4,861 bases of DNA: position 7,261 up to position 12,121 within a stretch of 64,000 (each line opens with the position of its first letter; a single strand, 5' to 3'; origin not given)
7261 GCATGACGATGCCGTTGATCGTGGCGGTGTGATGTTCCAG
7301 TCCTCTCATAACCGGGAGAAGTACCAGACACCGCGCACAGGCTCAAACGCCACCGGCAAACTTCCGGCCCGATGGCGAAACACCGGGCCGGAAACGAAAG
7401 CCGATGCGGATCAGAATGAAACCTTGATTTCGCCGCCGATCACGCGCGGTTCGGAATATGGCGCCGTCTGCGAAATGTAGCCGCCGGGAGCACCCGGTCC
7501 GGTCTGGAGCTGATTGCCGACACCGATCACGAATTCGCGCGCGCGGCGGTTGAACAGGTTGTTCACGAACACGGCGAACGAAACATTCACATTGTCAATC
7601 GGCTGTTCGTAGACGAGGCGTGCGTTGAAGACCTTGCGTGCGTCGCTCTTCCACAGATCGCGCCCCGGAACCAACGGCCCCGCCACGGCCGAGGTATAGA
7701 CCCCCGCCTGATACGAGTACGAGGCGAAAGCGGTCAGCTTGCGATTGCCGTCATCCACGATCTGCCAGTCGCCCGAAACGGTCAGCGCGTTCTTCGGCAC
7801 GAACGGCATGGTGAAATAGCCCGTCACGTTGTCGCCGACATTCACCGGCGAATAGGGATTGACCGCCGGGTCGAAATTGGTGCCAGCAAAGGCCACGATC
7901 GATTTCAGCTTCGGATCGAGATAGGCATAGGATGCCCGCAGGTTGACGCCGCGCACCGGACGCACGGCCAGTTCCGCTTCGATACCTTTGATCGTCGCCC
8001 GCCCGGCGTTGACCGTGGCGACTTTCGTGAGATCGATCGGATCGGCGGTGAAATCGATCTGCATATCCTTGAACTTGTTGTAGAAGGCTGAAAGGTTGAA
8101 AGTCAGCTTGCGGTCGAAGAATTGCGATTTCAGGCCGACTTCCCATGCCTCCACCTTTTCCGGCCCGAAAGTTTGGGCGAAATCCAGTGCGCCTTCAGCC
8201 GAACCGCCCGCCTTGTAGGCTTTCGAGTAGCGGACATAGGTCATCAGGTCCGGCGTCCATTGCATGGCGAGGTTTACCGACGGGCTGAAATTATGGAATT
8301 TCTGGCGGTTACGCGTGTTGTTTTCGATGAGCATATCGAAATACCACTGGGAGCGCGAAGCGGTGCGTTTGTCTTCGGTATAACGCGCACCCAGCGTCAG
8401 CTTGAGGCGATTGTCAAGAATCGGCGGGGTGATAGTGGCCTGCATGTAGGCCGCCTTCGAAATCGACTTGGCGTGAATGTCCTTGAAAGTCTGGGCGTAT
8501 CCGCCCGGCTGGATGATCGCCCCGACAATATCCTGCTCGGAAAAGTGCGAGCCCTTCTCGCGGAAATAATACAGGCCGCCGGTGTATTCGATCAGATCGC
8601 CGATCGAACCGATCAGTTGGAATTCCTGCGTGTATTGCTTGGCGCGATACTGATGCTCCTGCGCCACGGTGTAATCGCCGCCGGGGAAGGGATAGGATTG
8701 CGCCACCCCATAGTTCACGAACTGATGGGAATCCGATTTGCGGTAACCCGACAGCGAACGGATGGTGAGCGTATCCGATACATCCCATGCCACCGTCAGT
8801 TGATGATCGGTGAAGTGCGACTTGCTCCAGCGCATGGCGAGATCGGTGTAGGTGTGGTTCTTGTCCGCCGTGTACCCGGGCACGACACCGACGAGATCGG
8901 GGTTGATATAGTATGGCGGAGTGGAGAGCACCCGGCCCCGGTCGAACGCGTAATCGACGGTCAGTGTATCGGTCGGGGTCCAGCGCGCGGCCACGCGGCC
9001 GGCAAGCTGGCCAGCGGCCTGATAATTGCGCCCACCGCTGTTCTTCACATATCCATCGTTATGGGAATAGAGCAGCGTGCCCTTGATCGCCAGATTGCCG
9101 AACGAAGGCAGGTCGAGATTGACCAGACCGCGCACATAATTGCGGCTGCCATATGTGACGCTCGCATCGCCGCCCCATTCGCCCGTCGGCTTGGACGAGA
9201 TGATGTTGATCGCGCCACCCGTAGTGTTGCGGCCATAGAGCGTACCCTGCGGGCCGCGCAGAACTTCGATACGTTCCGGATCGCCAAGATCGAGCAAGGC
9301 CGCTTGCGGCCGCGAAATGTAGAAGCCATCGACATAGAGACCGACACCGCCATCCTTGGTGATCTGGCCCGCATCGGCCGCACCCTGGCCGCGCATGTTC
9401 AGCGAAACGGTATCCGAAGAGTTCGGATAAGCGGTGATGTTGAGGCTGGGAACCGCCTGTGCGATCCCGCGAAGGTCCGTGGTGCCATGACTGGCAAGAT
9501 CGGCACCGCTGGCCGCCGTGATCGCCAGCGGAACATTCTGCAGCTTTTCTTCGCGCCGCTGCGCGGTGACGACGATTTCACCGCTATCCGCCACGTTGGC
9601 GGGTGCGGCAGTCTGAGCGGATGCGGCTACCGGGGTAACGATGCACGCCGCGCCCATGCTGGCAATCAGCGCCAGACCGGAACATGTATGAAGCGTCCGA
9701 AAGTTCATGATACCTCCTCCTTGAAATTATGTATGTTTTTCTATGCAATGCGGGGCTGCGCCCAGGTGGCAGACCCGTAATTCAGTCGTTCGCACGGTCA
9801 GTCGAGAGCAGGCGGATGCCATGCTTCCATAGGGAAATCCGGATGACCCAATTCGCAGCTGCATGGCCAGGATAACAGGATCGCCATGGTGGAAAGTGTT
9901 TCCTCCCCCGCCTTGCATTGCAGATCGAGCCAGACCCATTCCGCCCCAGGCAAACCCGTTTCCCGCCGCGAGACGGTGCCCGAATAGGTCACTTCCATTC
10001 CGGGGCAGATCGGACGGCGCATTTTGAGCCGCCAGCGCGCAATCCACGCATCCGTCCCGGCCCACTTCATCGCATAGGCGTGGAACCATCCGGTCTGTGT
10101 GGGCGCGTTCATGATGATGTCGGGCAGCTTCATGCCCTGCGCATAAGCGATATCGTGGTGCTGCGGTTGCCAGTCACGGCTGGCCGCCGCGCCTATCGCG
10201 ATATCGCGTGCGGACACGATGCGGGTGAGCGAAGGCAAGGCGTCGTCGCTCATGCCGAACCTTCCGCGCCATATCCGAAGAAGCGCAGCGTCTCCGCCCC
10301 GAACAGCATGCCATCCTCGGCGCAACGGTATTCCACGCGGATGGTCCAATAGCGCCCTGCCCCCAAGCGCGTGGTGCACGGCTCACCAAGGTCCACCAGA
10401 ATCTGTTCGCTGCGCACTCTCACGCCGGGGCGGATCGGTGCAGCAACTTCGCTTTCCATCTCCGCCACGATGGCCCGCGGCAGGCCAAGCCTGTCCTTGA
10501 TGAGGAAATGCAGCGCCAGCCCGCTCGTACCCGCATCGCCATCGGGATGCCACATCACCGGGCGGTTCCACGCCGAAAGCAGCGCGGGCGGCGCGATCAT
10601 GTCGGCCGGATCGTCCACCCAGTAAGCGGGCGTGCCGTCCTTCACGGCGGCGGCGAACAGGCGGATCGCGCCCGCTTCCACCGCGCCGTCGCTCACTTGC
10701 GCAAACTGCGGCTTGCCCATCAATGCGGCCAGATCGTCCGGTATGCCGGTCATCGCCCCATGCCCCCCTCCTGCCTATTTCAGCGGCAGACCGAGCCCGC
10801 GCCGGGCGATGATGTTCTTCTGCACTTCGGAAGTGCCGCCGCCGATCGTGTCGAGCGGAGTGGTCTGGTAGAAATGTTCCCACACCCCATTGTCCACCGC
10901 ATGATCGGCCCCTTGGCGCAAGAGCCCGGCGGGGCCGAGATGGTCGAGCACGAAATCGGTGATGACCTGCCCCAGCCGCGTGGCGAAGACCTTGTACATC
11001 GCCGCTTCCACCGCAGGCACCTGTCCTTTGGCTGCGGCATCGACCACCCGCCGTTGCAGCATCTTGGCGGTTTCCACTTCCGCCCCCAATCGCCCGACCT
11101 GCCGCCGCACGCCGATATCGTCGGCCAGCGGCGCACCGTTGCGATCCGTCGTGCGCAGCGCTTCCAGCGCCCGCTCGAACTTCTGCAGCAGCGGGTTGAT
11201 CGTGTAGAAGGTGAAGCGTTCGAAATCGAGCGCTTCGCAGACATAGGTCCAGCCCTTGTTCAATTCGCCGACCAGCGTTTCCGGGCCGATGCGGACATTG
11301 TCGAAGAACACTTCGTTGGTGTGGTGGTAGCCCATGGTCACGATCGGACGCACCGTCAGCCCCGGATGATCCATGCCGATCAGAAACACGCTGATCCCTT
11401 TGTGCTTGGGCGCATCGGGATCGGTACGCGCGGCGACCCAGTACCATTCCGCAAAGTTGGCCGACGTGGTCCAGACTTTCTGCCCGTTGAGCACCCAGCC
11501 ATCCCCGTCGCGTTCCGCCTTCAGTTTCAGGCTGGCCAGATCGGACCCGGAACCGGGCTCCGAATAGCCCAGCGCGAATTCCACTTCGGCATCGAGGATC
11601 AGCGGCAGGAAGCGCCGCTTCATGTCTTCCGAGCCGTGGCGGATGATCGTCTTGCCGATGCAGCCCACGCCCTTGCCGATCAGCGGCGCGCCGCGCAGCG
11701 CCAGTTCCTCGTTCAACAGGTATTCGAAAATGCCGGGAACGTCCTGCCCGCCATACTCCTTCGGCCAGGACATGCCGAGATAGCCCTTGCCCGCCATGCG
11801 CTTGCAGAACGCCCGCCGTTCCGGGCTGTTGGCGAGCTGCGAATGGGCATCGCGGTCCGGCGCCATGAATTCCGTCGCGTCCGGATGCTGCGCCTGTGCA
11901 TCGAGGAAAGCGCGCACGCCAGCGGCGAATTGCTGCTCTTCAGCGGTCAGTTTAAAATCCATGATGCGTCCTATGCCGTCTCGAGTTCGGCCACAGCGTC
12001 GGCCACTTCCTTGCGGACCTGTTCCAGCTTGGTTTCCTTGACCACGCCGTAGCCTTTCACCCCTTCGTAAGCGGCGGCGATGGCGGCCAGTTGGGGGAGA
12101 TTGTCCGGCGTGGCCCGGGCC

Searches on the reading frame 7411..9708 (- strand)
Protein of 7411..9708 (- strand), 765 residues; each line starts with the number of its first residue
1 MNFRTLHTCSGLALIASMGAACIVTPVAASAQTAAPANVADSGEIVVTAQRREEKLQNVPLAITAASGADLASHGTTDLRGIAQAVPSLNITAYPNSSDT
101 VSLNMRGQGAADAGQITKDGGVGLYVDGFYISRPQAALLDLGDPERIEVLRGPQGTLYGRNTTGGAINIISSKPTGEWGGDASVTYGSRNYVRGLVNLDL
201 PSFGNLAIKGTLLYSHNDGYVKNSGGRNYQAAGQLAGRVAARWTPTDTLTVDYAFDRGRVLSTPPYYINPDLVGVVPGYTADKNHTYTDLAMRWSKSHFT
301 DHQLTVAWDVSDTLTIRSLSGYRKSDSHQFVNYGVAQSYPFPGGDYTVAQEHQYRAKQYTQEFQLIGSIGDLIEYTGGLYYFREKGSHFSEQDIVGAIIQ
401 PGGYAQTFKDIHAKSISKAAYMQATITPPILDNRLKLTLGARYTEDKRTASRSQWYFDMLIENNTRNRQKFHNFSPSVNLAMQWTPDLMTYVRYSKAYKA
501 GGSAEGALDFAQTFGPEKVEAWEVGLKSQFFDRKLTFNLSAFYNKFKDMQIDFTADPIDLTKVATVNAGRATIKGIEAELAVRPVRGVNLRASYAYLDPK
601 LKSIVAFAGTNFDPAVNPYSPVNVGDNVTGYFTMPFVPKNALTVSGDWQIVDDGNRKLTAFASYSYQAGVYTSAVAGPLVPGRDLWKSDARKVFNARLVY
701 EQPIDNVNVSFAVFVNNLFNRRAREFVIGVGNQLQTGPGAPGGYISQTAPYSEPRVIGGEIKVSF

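Call 55: search_protein_families(library=pfam, proteins=[window:7411-9708:-], max_evalue=0.00001)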
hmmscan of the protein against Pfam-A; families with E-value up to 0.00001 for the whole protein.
window:7411-9708:- (765 aa): 2 families
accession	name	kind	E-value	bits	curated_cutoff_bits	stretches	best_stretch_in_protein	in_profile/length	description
PF00593.30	TonB_dep_Rec_b-barrel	-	2.8e-43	149.8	27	1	265-718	22-436/436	TonB dependent receptor-like, beta-barrel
PF07715.20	Plug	-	1.3e-15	58.2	23.9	1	56-166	2-107/107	TonB-dependent Receptor Plug Domain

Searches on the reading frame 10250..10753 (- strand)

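Call 55: search_protein_families(library=pfam, proteins=[window:10250-10753:-], max_evalue=0.00001)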
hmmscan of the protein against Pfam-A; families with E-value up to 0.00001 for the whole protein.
window:10250-10753:- (167 aa): 1 family
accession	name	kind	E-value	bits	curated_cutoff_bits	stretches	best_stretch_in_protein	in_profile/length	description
PF13452.11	FAS1_DH_region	-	3.3e-07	30.9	22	1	21-137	10-116/132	FAS1-like, dehydratase domain region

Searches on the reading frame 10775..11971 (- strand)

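Call 55: search_protein_families(library=pfam, proteins=[window:10775-11971:-], max_evalue=0.00001)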
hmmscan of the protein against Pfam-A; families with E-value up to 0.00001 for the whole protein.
window:10775-11971:- (398 aa): 3 families
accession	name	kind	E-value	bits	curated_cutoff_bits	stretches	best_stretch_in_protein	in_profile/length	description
PF00441.29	Acyl-CoA_dh_1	-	2.4e-27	96.3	22.4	1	238-392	1-149/150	Acyl-CoA dehydrogenase, C-terminal domain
PF02770.24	Acyl-CoA_dh_M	-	2.3e-23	82.6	33.3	1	133-226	1-97/97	Acyl-CoA dehydrogenase, middle domain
PF02771.21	Acyl-CoA_dh_N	-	1.1e-14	55.2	22.9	1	9-128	1-112/113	Acyl-CoA dehydrogenase, N-terminal domain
